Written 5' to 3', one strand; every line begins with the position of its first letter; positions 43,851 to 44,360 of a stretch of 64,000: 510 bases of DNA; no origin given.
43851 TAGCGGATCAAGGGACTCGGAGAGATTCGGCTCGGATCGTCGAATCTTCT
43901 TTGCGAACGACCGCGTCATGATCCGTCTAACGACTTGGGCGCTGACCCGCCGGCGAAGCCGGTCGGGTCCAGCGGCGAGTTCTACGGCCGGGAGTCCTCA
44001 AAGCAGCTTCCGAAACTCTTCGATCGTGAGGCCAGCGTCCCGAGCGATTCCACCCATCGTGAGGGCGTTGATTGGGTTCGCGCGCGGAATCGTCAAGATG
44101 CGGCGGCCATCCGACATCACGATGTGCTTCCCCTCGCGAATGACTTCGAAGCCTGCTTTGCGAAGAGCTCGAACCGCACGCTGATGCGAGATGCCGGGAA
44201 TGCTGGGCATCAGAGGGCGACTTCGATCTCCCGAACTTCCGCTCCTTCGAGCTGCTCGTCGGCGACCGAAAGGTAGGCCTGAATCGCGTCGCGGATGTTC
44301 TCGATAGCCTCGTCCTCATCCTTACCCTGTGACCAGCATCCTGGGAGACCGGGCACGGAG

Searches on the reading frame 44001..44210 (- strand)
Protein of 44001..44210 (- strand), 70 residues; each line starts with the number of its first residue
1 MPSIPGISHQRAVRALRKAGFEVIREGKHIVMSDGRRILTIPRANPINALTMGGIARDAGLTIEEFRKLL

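Call 32: search_protein_families(library=pfam, max_evalue=0.01, proteins=[window:44016-44210:-])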
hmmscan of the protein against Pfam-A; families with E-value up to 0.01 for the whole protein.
window:44016-44210:- (65 aa): 1 family
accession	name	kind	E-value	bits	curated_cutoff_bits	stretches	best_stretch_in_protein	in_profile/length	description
PF07927.17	HicA_toxin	-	3.1e-07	30.8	27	1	12-61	4-58/58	HicA toxin of bacterial toxin-antitoxin,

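Call 57: search_protein_families(library=pfam, max_evalue=0.01, proteins=[window:44001-44210:-])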
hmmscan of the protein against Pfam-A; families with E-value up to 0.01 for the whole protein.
seq(70 aa): 1 family
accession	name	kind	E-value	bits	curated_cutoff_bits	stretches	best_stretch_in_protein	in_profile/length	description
PF07927.17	HicA_toxin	-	3.7e-07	30.6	27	1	12-61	4-58/58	HicA toxin of bacterial toxin-antitoxin,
